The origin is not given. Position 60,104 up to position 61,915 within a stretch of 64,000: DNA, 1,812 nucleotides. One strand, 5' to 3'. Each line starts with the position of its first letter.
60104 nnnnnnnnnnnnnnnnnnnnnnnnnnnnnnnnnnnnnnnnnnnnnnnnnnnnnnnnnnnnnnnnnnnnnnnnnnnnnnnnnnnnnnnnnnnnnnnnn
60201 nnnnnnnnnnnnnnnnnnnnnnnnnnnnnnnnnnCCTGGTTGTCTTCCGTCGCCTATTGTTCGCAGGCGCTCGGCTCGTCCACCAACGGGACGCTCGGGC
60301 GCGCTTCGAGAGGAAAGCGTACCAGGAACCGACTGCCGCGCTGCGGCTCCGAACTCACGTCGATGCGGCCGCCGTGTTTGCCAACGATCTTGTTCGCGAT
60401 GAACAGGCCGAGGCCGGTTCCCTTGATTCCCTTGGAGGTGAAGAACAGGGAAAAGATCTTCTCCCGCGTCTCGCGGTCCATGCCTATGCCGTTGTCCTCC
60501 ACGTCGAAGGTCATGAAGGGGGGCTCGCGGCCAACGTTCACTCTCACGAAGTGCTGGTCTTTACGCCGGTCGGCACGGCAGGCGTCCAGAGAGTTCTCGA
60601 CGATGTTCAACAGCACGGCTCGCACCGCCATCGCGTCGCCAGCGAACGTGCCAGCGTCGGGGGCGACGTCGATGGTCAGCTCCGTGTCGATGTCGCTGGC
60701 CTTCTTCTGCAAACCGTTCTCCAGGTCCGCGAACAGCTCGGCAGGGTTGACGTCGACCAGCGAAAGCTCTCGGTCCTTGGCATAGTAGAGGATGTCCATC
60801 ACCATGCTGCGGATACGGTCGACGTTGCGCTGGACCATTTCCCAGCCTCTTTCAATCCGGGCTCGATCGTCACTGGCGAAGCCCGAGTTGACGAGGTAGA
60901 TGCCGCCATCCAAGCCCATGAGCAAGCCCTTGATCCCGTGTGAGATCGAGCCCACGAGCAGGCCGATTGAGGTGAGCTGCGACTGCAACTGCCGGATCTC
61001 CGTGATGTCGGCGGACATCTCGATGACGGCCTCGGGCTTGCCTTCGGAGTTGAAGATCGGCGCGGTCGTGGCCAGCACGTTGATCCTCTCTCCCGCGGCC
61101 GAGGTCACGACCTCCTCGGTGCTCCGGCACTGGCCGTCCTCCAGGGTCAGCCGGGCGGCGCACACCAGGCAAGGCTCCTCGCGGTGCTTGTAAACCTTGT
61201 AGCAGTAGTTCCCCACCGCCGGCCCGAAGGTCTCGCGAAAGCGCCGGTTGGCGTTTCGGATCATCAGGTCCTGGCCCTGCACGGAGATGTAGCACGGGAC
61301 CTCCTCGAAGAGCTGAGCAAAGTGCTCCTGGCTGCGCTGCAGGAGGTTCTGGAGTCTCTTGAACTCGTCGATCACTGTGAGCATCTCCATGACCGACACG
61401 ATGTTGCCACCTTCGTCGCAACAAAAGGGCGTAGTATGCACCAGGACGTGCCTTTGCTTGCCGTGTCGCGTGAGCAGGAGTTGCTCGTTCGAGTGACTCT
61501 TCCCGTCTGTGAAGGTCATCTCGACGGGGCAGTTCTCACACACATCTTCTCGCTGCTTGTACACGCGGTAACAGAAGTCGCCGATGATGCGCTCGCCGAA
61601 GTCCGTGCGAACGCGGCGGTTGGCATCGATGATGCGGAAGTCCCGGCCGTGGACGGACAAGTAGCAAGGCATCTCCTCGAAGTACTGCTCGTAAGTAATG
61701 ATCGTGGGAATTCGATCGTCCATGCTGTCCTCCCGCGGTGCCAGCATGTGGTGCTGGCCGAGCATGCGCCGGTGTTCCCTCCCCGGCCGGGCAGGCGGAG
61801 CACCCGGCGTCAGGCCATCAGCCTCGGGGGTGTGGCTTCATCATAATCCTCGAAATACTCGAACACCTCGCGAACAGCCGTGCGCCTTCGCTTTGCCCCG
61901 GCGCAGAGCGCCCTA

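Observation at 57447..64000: Redox/sulfur-themed signalling operon: HdrD/DsrK-like CCG Fe-S protein fused to a receiver domain, NarI-like membrane partner, PAS kinase, two CheY-like receivers, SufS-like desulfurase and a tandem Cys-less DsrC/TusE protein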

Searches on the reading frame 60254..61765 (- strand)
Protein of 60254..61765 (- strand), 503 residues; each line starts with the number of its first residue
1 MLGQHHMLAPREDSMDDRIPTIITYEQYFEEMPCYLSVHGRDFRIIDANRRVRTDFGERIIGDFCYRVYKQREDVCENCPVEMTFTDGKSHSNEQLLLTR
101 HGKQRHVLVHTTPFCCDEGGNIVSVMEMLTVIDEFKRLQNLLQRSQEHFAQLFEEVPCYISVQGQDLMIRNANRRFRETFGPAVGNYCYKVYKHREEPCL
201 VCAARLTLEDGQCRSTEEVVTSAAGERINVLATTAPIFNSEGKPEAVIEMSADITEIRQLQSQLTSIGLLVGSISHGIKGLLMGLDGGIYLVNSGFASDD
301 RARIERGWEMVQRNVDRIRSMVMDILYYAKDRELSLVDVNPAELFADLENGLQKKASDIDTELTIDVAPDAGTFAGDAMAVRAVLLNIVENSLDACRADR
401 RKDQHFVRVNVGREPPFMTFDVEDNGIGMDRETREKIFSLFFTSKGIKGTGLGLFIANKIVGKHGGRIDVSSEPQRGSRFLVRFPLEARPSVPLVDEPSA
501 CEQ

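Call 3: search_protein_families(library=pfam, proteins=[window:60254-61765:-], max_evalue=0.01)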
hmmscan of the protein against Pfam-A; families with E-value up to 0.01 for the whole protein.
window:60254-61765:- (503 aa): 7 families
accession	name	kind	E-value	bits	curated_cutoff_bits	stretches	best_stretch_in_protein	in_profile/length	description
PF02518.31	HATPase_c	-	5.7e-23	81.9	26.4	1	376-487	1-110/111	Histidine kinase-, DNA gyrase B-, and HSP90-like ATPase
PF08448.16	PAS_4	-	7.2e-17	62.1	23.1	2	153-258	1-109/110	PAS fold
PF13426.13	PAS_9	-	1.5e-10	41.7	27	2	164-256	8-103/103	PAS domain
PF13589.12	HATPase_c_3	-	0.00038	20.9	25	1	382-456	4-79/137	Histidine kinase-, DNA gyrase B-, and HSP90-like ATPase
PF13188.13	PAS_8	-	0.0056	17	21.8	0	147-187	1-42/65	PAS domain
PF14501.12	HATPase_c_5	-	0.008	16.5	22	0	380-473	5-91/102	GHKL domain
PF00989.32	PAS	-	0.0083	16.6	22.6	0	147-247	1-106/113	PAS fold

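Call 4: search_protein_families(library=ncbifam, proteins=[window:60254-61765:-], max_evalue=0.01)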
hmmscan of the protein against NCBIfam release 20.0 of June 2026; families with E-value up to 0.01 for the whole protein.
window:60254-61765:- (503 aa): 78 families (the best 25 are shown)
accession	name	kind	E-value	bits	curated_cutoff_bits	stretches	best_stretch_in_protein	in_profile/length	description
NF008468.0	PRK11360.1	equivalog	5.7e-41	140.6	646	1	198-488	321-610/616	two-component system sensor histidine kinase AtoS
NF046044.1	PnpS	equivalog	4.5e-31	108.2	400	1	129-485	37-390/390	two-component system histidine kinase PnpS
NF047497.1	HK_LIC_12097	equivalog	1.6e-30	106.1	500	2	177-486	46-366/367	LIC_12097 family sensor histidine kinase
NF010411.0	PRK13837.1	equivalog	3.1e-28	98.2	647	1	263-495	446-684/828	two-component system VirA-like sensor kinase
NF052573.1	HisKinEspAMyxo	equivalog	4.5e-26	91.1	1400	1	114-484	225-609/755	serine histidine kinase EspA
NF047466.1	hybrid_RR_LvrB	exception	3.5e-24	85.7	500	1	257-486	143-376/377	hybrid histidine kinase/response regulator LvrB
TIGR02966.1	phoR_proteo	equivalog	2.4e-23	82.7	334.2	1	236-484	91-333/333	phosphate regulon sensor histidine kinase PhoR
NF052574.1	HisKinEspCMyxo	equivalog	3.8e-23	81.6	1200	1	207-486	351-637/785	serine histidine kinase EspC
NF007688.0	PRK10364.1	equivalog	1.8e-21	76.5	479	1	261-489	234-454/460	two-component system sensor histidine kinase ZraS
TIGR02956.1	TMAO_torS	equivalog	9.4e-21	73.6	676.5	1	273-487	470-683/967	TMAO reductase system sensor histidine kinase/response regulator TorS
TIGR02916.1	PEP_his_kin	equivalog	1.2e-20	73.7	300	1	274-485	482-679/679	XrtA/PEP-CTERM system histidine kinase PrsK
NF047465.1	hybrid_HK_LvrA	exception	1.8e-19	69.3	1200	1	270-485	603-817/819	hybrid histidine kinase/response regulator LvrA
NF053867.1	SprKinKinDBac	equivalog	5.3e-19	68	775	1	263-487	282-498/500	sporulation kinase KinD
NF040691.1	MtrAB_MtrB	equivalog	1.4e-18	67.2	450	1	303-489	306-495/507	MtrAB system histidine kinase MtrB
NF033092.0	HK_WalK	equivalog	1.9e-18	66.4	725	1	222-485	330-593/594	cell wall metabolism sensor histidine kinase WalK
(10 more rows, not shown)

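Call 28: find_homologous_proteins(query=window:60254-61765:-, max_evalue=1e-20)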
Query window:60254-61765:- (503 aa): 4141 proteins with E <= 1e-20 among 8000 candidates; the best 120 are listed.
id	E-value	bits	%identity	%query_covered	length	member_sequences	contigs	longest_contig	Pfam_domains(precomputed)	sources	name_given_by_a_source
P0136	0.0e+0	1087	94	100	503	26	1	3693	PF13426.14,PF08448.17,PF02518.32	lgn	-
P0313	1.8e-286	969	87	98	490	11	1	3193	PF13426.14,PF08448.17,PF02518.32,PF00989.32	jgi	jgi:PAS domain S-box-containing protein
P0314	4.5e-285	964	88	97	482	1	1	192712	PF13426.14,PF08448.17,PF02518.32,PF00989.32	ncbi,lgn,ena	-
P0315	2.5e-267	905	82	95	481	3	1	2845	PF13426.14,PF08448.17,PF02518.32,PF00989.32,PF14501.13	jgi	jgi:PAS domain S-box-containing protein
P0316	2.5e-266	902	79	99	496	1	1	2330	PF13426.14,PF08448.17,PF02518.32,PF14501.13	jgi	jgi:PAS domain S-box-containing protein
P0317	3.3e-264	895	80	98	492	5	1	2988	PF13426.14,PF13188.14,PF08448.17,PF02518.32,PF00989.32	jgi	jgi:PAS domain S-box-containing protein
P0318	7.4e-264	894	80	97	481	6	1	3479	PF13426.14,PF08448.17,PF02518.32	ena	-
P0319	3.4e-262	888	80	97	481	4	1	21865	PF13426.14,PF08448.17,PF02518.32,PF00989.32,PF14501.13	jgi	jgi:PAS domain S-box-containing protein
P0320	7.3e-261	884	79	97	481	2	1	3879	PF13426.14,PF08448.17,PF02518.32,PF14501.13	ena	-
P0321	7.9e-261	884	80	97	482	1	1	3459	PF13426.14,PF08448.17,PF02518.32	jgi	-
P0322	2.3e-257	873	79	97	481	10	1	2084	PF13426.14,PF08448.17,PF02518.32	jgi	jgi:PAS domain S-box-containing protein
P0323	6.7e-256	868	78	95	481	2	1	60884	PF13426.14,PF13188.14,PF08448.17,PF02518.32,PF00989.32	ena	-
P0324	3.4e-255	865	78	97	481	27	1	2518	PF13426.14,PF08448.17,PF02518.32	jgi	jgi:PAS domain S-box-containing protein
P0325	5.3e-255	865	79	95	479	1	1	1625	PF13426.14,PF08448.17,PF02518.32,PF00989.32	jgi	jgi:PAS domain S-box-containing protein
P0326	6.3e-254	861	79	94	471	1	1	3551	PF13426.14,PF08448.17,PF02518.32,PF14501.13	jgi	jgi:signal transduction histidine kinase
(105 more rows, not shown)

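Call 44: predict_structure(alignment_id=A2)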
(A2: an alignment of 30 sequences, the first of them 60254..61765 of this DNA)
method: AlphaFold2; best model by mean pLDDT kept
length: 503 residues; sequences in the alignment: 30
mean_pLDDT: 83.3   pTM: 0.45
mean pLDDT of the five models: 83.3, 82.5, 81.7, 79.6, 76.3
residues with pLDDT >= 90: 275; 70-90: 132; 50-70: 49; < 50: 47
segments of 3 or more residues with pLDDT < 50: 1-10, 265-275, 440-448, 492-503
pLDDT, mean of each block of 10 residues (from residue 1): 43 50 80 95 95 93 91 90 96 94 94 94 96 92 84 89 95 95 92 81 91 93 94 95 96 84 50 51 75 86 87 69 60 82 92 92 96 92 89 88 94 96 91 67 47 76 90 90 86 42 33
secondary structure, 60 per line:
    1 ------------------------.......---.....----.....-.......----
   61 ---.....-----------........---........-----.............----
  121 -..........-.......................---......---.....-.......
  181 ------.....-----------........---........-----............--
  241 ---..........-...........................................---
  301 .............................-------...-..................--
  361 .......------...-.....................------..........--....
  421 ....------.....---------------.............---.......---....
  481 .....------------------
elements in order: H25-31 E35-39 E44-48 H50-56 H65-68 H80-87 E91-98 E104-116 E122-131 H133-155 E159-164 E168-172 H174-180 H188-191 H203-210 E214-221 E227-238 E244-253 H255-297 H301-329 E337-339 H341-358 E361-367 E374-376 H378-398 E405-414 E417-424 H431-435 H451-463 E467-473 E477-485

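Call 50: fold_search(model_id=the predicted structure, library=pdb)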
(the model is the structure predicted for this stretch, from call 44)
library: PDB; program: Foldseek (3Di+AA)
matches with E <= 10: 1461; with E <= 0.001: 771
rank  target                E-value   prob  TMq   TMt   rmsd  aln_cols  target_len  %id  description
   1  9a5d_A                4.5e-27  1.00  0.37  0.31  33.9       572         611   14  Integrative model of WALK-YYCH by crosslinking MS and deep learning (released 2024-09-18)
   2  9qq6_A                8.2e-24  1.00  0.35  0.36  23.3       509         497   17  Structure of the Azotobacter vinelandii NifL-NifA complex (released 2025-06-18)
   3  4gcz_A                1.4e-19  1.00  0.28  0.38  17.1       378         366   18  Structure of a blue-light photoreceptor (released 2013-06-19)
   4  8a52_A                3.0e-18  1.00  0.29  0.40  23.0       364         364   18  Crystal structure of a chimeric LOV-Histidine kinase SB2F1 (asymmetrical variant, trigonal form with long c-axis) (released 2023-12-27)
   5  8a7f_A                4.4e-18  1.00  0.29  0.40  23.7       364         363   18  Crystal structure of a chimeric LOV-Histidine kinase SB2F1-I66R mutant (asymmetrical variant, trigonal form with long  (released 2024-01-10)
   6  8a6x_B                4.4e-18  1.00  0.30  0.40  24.6       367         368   18  Crystal structure of a chimeric LOV-Histidine kinase SB2F1 (asymmetrical variant, trigonal form with long c axis) (released 2024-01-10)
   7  8a7f_B                4.9e-18  1.00  0.29  0.39  23.8       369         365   17  Crystal structure of a chimeric LOV-Histidine kinase SB2F1-I66R mutant (asymmetrical variant, trigonal form with long  (released 2024-01-10)
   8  8a7h_A                1.2e-17  1.00  0.29  0.39  23.2       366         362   17  Crystal structure of a chimeric LOV-Histidine kinase SB2F1-I66R mutant (light state; asymmetrical variant, trigonal fo (released 2024-01-10)
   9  8a3u                  1.9e-17  1.00  0.29  0.39  23.9       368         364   18  Crystal structure of a chimeric LOV-Histidine kinase SB2F1 (symmetrical variant, trigonal form with short c-axis) (released 2023-12-20)
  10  3dge_A                1.8e-16  1.00  0.38  0.75   4.5       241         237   24  Structure of a histidine kinase-response regulator complex reveals insights into Two-component signaling and a novel c (released 2009-07-07)
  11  4jas_A                1.8e-16  1.00  0.36  0.71   5.3       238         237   24  Structural basis of a rationally rewired protein-protein interface (HK853mutant A268V, A271G, T275M, V294T and D297E a (released 2013-09-04)
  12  4gcz_B                2.2e-16  1.00  0.31  0.40  13.9       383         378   16  Structure of a blue-light photoreceptor (released 2013-06-19)
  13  4i5s_B                2.3e-16  1.00  0.34  0.42  14.1       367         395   17  Structure and function of sensor histidine kinase (released 2013-03-27)
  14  6rh8_A                2.7e-16  1.00  0.36  0.71   4.3       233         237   23  Revisiting pH-gated conformational switch. Complex HK853 mutant H260A -RR468 mutant D53A pH 5.3 (released 2020-02-19)
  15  4i5s_A                2.7e-16  1.00  0.31  0.39  12.1       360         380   17  Structure and function of sensor histidine kinase (released 2013-03-27)
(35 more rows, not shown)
